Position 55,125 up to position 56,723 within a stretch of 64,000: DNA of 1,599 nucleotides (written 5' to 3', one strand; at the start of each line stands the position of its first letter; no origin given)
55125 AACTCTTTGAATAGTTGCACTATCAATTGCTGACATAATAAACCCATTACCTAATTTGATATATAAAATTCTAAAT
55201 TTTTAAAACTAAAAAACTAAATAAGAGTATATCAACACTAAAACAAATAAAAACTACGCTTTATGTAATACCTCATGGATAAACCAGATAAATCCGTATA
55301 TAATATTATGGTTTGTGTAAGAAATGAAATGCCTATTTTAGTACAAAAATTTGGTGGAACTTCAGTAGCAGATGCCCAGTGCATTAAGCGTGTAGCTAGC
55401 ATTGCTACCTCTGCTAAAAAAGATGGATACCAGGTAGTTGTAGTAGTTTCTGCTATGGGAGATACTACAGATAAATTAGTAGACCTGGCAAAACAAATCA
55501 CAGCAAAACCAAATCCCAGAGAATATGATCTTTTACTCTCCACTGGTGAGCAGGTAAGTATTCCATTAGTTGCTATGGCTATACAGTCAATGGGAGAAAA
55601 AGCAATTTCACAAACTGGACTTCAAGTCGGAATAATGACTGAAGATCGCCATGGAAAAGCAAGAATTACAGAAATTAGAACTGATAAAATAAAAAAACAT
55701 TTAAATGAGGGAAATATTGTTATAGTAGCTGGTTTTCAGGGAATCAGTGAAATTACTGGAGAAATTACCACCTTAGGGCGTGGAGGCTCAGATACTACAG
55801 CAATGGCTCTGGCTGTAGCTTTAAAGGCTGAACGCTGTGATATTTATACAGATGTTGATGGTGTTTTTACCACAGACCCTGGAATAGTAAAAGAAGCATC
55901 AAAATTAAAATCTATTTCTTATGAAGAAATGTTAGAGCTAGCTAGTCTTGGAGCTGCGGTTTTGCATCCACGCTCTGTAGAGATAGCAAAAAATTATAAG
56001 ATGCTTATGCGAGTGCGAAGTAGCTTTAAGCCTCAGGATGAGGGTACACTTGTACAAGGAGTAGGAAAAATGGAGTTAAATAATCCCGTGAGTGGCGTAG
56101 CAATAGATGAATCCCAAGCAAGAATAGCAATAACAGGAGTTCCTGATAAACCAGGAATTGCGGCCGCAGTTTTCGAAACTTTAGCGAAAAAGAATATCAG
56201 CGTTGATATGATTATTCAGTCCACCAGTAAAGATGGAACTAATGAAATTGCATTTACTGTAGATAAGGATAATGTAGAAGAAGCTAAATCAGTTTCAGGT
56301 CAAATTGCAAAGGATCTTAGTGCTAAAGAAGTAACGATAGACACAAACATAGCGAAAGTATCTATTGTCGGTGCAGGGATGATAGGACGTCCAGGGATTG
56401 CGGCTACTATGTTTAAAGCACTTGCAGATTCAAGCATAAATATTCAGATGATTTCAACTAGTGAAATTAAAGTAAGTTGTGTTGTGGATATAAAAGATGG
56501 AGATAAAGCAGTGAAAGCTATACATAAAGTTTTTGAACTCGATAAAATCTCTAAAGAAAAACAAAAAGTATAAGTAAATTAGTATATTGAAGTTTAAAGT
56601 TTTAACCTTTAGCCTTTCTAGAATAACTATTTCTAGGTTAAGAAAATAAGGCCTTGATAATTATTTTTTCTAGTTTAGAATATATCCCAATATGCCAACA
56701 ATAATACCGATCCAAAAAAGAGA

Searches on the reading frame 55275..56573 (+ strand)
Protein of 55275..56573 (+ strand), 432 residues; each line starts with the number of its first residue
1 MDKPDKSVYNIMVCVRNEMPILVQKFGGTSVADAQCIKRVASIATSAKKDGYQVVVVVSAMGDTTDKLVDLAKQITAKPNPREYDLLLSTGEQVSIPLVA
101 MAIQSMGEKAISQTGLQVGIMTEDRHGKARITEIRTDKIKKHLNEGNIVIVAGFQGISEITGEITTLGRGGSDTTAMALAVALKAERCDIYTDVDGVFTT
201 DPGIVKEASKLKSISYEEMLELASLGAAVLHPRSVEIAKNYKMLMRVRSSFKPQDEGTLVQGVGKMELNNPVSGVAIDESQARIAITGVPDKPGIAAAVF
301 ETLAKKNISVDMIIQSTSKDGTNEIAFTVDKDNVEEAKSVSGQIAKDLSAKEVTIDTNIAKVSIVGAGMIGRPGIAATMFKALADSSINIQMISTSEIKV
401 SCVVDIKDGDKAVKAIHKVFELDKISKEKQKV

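Call 61: search_protein_families(library=pfam, proteins=[window:55275-56573:+], max_evalue=0.0001)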
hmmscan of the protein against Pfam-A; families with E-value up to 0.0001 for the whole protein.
window:55275-56573:+ (432 aa): 4 families
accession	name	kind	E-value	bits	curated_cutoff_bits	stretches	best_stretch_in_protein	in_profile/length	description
PF00696.33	AA_kinase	-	1.2e-52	179.5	24.9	1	21-248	2-233/234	Amino acid kinase family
PF22468.2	ACT_9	-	4.8e-37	126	27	2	362-420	1-61/61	ACT domain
PF01842.31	ACT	-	1.7e-21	76.1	27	2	287-344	5-61/66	ACT domain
PF13840.12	ACT_7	-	6.5e-21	74.4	27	1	355-418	2-65/65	ACT domain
